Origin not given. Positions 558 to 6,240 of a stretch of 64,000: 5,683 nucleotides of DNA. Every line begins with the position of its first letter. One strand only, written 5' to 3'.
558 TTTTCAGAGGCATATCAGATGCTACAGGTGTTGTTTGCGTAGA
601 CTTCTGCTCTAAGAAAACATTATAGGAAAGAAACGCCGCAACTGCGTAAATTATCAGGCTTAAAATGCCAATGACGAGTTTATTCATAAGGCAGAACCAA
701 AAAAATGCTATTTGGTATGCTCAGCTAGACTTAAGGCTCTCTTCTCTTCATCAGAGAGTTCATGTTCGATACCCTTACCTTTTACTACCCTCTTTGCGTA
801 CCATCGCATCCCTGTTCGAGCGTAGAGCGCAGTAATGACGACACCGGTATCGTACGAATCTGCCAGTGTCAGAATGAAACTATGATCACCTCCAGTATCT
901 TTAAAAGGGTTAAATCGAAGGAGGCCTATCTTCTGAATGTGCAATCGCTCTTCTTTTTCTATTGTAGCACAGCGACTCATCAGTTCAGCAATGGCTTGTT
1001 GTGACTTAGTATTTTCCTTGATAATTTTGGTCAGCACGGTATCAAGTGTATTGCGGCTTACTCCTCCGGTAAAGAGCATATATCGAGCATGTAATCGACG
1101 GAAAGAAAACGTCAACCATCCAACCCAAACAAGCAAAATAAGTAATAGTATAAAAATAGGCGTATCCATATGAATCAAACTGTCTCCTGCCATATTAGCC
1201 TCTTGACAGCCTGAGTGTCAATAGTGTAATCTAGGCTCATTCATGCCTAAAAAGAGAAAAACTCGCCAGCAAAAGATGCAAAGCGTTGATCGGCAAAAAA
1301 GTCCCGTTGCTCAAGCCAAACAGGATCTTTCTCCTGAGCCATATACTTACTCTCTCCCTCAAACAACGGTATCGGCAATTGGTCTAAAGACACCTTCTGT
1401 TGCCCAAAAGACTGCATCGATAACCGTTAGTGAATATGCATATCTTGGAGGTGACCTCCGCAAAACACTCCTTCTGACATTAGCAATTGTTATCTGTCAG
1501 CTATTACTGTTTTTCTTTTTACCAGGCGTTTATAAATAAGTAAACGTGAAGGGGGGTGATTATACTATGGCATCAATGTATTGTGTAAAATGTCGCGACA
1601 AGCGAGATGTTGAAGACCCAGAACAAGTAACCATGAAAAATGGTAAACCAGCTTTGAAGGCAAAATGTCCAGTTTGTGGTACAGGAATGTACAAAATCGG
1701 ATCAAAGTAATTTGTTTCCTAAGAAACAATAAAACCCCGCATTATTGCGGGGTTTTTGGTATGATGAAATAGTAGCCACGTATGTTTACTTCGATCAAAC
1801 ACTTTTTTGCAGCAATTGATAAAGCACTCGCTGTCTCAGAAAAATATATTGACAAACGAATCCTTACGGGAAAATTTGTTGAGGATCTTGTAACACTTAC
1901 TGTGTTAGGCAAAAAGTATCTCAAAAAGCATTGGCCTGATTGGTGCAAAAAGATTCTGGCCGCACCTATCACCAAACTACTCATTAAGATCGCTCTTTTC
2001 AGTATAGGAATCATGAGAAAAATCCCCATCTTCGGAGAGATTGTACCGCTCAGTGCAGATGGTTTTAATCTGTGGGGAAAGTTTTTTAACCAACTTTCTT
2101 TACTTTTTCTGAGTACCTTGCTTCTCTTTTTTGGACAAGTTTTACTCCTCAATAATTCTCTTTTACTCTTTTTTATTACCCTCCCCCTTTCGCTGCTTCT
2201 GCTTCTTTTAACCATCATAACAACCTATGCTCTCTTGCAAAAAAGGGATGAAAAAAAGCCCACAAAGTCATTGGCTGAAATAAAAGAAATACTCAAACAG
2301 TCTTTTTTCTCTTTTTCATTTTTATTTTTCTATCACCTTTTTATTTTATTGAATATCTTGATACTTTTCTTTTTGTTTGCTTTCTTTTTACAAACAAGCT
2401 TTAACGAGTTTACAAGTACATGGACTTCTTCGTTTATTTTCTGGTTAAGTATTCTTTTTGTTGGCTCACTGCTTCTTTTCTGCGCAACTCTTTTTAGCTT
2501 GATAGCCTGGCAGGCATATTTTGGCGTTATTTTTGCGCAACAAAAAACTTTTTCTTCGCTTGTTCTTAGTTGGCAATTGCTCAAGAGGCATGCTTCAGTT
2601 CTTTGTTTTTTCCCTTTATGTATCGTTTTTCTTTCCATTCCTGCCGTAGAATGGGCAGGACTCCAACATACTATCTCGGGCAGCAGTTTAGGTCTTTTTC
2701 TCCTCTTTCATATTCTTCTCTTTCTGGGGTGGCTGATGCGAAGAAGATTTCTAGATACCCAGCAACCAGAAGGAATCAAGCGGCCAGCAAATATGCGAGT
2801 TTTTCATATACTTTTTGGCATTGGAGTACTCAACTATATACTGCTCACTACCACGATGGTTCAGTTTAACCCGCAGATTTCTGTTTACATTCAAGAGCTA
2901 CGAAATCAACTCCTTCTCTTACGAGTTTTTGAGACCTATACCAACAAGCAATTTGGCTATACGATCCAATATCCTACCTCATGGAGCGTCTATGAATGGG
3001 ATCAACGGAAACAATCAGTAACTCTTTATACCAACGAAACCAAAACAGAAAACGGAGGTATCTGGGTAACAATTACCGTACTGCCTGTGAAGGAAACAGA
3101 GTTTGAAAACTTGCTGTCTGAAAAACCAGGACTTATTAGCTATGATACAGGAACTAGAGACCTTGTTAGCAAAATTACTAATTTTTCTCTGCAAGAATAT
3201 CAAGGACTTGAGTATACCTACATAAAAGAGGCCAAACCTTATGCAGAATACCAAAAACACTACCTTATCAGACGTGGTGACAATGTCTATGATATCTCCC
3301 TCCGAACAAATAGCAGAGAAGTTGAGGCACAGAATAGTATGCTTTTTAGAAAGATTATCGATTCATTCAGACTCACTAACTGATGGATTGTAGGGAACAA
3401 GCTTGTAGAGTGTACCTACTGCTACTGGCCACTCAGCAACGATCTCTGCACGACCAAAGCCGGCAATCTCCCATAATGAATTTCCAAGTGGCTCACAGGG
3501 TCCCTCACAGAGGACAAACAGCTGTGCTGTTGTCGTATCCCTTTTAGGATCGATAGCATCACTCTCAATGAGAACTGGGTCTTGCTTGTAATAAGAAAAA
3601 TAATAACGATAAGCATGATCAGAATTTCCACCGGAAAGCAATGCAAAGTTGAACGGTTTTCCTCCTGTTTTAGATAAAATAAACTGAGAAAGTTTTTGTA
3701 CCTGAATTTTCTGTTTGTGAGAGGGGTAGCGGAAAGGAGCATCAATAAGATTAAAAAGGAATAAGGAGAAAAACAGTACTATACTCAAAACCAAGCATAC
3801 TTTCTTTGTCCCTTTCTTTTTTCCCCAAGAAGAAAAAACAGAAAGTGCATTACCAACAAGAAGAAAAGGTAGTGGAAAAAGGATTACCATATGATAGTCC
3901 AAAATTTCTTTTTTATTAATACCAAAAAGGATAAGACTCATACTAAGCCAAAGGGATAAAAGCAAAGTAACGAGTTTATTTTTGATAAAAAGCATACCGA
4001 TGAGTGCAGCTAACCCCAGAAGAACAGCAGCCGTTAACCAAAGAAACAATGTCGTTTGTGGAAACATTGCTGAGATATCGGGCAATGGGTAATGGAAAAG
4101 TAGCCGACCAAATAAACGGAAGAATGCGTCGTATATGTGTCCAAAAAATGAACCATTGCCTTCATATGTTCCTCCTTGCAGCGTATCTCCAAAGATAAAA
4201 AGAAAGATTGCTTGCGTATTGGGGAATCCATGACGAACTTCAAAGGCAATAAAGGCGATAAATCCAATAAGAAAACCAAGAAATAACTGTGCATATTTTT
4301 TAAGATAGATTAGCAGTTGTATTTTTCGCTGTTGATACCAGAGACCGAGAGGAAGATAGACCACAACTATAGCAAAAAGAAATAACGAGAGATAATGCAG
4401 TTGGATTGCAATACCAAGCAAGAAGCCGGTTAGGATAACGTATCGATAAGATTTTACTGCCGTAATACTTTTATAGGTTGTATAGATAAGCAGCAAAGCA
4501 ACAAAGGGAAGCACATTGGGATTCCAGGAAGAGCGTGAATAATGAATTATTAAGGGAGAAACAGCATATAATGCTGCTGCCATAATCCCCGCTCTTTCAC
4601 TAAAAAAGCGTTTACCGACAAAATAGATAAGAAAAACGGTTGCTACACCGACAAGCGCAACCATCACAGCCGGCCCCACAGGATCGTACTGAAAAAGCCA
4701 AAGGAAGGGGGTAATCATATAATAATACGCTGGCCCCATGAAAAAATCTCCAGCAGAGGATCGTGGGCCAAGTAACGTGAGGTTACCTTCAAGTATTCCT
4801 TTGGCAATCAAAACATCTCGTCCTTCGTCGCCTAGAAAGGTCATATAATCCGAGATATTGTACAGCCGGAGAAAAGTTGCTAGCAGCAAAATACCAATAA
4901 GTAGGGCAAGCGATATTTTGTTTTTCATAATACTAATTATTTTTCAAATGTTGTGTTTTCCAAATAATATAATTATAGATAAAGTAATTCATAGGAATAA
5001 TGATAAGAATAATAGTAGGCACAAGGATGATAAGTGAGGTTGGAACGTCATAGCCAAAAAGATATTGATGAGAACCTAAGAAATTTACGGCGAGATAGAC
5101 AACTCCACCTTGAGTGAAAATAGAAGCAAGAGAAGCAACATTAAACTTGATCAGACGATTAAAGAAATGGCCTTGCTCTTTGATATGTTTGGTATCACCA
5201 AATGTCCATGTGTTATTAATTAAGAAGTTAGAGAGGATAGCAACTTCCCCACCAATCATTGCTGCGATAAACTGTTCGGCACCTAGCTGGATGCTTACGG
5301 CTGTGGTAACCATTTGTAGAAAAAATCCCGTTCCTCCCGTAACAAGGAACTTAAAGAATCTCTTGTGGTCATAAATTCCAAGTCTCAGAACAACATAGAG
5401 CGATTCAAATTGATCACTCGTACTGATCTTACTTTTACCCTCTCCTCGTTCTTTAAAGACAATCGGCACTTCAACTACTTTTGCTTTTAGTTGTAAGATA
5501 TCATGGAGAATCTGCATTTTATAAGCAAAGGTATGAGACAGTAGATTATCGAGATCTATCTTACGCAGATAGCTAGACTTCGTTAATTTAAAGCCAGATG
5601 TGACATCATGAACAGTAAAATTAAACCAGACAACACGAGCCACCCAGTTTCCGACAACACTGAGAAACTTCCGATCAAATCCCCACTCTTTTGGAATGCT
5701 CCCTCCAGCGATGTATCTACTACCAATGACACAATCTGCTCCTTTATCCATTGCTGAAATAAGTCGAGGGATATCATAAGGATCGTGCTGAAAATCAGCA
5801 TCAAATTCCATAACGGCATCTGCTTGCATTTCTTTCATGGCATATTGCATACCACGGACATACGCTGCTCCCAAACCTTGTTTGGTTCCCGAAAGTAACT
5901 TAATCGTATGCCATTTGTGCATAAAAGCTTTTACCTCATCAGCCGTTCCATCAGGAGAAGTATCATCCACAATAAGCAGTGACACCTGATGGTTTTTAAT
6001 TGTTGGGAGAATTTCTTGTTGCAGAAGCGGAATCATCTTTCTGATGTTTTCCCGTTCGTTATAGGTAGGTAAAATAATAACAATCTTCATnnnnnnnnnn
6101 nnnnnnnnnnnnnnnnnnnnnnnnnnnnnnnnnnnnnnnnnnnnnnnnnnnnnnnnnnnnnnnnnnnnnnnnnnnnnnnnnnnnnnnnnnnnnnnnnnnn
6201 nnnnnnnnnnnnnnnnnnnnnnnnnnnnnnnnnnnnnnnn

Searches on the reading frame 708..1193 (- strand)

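Call 72: search_protein_families(library=pfam, proteins=[window:708-1193:-], max_evalue=0.0001)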
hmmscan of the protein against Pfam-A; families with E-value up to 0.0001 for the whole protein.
window:708-1193:- (161 aa): 1 family
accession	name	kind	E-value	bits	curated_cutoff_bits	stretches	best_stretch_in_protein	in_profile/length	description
PF14584.11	DUF4446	-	1.5e-32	113.1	27.4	1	14-157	7-149/150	Protein of unknown function (DUF4446)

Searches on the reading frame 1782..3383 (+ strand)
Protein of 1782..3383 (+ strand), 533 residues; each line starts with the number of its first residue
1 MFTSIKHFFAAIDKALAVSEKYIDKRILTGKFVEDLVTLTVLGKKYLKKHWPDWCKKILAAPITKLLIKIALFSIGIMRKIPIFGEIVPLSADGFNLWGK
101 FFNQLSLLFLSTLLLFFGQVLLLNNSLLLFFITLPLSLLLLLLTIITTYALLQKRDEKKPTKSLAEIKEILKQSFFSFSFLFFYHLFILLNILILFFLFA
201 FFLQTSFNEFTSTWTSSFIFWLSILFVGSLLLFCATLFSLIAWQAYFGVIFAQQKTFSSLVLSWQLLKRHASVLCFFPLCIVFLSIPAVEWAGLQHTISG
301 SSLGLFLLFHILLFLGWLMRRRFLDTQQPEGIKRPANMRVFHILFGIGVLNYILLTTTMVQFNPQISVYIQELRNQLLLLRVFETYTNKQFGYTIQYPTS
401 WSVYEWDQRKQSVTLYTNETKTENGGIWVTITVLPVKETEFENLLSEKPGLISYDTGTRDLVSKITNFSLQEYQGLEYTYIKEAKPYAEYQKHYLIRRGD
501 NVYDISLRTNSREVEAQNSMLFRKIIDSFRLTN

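Call 72: search_protein_families(library=pfam, proteins=[window:1782-3383:+], max_evalue=0.0001)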
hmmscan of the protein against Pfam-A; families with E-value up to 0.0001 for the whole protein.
window:1782-3383:+ (533 aa): 1 family
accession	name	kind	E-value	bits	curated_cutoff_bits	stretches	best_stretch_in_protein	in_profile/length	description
PF18933.6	PsbP_2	-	9.5e-08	32.7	27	1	383-530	44-183/184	PsbP-like protein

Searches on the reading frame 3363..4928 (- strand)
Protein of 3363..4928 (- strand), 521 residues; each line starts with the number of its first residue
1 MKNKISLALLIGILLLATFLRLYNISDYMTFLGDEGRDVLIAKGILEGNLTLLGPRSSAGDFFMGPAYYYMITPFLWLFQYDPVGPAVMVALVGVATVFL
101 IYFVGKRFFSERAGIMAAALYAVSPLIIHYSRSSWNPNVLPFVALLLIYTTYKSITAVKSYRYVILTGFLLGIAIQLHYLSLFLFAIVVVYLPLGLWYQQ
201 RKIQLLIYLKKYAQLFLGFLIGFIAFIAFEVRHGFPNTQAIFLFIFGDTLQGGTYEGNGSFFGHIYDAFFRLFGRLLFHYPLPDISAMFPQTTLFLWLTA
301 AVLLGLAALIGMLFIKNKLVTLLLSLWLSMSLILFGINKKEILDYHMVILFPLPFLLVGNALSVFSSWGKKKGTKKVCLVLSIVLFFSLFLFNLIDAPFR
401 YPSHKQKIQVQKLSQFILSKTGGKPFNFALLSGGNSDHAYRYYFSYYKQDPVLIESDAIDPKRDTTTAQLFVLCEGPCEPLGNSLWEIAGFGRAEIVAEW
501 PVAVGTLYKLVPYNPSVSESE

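Call 72: search_protein_families(library=pfam, proteins=[window:3363-4928:-], max_evalue=0.0001)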
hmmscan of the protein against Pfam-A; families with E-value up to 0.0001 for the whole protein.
window:3363-4928:- (521 aa): 1 family
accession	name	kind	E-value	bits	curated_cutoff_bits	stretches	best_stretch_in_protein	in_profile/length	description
PF13231.12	PMT_2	-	7.1e-11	43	26.1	1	66-205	4-145/160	Dolichyl-phosphate-mannose-protein mannosyltransferase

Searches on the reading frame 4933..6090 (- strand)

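Call 72: search_protein_families(library=pfam, proteins=[window:4933-6090:-], max_evalue=0.0001)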
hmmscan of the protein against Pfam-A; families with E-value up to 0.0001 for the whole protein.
window:4933-6090:- (385 aa): 3 families
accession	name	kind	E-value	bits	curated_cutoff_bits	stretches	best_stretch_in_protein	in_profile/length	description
PF00535.33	Glycos_transf_2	-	8.2e-25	88.1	23.3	1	5-178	2-167/168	Glycosyl transferase family 2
PF04138.20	GtrA_DPMS_TM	-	3.7e-16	59.8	26.1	1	247-377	1-117/117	GtrA/DPMS, transmembrane domain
PF10111.15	Glyco_tranf_2_2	-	8.4e-05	22.6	27.3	0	5-88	2-84/276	Glycosyltransferase like family 2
